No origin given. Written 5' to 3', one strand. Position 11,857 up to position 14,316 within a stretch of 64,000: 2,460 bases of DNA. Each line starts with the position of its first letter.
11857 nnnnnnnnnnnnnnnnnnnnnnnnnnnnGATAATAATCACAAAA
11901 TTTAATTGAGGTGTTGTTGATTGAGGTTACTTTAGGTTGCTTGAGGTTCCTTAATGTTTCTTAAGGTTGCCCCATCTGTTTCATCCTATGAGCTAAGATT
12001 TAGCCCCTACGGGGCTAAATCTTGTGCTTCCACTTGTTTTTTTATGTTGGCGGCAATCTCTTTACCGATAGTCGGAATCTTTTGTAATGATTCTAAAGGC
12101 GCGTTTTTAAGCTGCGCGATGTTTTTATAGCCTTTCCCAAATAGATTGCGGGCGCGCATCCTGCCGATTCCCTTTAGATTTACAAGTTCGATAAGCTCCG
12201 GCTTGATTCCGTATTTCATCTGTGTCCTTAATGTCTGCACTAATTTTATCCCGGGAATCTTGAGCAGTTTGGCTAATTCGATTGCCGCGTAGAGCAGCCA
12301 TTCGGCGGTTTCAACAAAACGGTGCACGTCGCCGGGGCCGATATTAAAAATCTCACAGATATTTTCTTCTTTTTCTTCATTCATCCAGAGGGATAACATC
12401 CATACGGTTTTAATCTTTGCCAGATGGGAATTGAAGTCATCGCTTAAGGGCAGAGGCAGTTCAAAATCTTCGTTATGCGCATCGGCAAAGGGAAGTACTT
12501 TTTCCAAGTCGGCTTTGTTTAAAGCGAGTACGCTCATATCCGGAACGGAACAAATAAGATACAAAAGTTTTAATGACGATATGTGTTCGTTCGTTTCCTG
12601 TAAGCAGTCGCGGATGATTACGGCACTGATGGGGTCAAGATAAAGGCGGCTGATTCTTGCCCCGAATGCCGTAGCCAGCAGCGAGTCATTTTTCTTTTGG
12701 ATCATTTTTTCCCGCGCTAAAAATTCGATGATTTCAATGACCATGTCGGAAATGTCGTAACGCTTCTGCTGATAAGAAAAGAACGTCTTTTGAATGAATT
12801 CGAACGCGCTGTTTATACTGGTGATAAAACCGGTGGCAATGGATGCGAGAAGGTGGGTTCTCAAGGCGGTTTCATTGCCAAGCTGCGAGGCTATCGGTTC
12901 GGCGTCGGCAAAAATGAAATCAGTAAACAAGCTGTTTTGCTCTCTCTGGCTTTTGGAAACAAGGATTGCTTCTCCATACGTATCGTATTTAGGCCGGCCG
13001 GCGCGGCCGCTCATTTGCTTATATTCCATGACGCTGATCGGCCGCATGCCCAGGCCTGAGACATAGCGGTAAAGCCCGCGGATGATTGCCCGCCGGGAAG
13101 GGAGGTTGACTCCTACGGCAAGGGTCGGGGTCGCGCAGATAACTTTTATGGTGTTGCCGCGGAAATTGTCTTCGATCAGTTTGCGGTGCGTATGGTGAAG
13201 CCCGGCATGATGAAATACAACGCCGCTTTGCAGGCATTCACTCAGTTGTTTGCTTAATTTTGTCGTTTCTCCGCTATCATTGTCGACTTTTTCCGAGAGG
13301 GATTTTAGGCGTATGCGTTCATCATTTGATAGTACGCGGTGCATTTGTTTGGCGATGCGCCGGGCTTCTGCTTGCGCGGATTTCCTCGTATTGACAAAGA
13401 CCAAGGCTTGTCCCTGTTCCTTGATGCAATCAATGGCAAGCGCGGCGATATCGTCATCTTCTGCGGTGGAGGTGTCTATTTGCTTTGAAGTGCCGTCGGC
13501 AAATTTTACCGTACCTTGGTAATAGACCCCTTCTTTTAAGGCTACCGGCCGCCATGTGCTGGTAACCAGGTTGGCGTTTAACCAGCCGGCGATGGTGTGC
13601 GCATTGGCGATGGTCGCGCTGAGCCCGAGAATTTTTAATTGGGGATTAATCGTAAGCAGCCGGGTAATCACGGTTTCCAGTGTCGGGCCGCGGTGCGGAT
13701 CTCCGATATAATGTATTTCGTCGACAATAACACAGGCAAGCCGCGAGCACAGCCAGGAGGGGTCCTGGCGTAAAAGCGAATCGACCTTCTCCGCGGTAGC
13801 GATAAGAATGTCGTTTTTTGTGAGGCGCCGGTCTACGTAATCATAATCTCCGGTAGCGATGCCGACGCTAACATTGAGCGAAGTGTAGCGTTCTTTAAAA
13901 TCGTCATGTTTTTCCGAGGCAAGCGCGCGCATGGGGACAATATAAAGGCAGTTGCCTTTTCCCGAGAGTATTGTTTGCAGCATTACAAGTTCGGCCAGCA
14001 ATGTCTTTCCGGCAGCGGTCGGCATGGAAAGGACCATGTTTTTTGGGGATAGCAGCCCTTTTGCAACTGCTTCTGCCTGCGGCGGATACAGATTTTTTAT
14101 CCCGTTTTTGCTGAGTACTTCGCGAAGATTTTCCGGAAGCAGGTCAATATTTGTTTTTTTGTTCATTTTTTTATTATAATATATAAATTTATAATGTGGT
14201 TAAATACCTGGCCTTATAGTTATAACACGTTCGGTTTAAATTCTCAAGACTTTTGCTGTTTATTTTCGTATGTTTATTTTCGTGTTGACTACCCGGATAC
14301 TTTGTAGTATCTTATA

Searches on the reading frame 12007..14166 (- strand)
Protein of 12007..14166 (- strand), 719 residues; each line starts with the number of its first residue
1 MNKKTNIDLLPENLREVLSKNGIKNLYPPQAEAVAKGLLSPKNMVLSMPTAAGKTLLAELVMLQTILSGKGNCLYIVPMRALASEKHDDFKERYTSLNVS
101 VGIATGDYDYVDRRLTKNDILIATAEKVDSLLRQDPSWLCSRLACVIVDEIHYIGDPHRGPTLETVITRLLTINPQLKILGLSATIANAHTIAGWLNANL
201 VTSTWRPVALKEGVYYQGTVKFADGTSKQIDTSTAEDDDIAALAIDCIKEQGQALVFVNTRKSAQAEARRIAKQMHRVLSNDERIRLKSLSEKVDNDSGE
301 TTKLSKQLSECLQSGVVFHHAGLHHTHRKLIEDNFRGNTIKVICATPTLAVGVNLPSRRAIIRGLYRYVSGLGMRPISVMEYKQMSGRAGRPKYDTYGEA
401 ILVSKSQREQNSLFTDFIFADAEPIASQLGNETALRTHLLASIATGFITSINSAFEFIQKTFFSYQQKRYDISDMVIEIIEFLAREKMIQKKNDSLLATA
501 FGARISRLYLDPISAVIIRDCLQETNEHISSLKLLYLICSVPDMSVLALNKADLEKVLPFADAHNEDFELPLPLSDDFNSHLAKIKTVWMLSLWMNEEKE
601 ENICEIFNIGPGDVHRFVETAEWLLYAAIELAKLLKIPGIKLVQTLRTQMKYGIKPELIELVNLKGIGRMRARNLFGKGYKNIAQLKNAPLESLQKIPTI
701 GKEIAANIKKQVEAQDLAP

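Call 60: search_protein_families(library=pfam, proteins=[window:12007-14166:-], max_evalue=0.001)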
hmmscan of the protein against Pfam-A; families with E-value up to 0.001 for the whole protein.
window:12007-14166:- (719 aa): 9 families
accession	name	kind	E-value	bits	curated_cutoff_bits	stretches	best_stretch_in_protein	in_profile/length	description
PF00270.35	DEAD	-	3.5e-32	111.9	26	1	28-188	2-163/167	DEAD/DEAH box helicase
PF21280.2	Helicase_dom4_arc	-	7.4e-29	100.6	27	1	532-653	1-125/125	Archaeal helicase, domain 4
PF04851.21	ResIII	-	5.3e-13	49.6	22.5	1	25-186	3-162/164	Type III restriction enzyme, res subunit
PF00271.37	Helicase_C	-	7.9e-12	45.9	23.5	1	306-392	32-109/110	Helicase conserved C-terminal domain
PF20470.4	HTH_61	-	2.2e-09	38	24.3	1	398-490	1-92/92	Helix-turn-helix domain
PF14520.12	HHH_5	-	1.8e-08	35.2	27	1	660-711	3-54/57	Helix-hairpin-helix domain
PF12826.13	HHH_2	-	6.3e-06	26.7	27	1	666-710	10-53/64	Helix-hairpin-helix motif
PF22527.2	DEXQc_Suv3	-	2e-05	24.6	27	1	49-167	21-118/154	DEXQ-box helicase domain of Suv3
PF07517.20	SecA_DEAD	-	0.00023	20.9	24.6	1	37-151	86-206/290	SecA DEAD-like domain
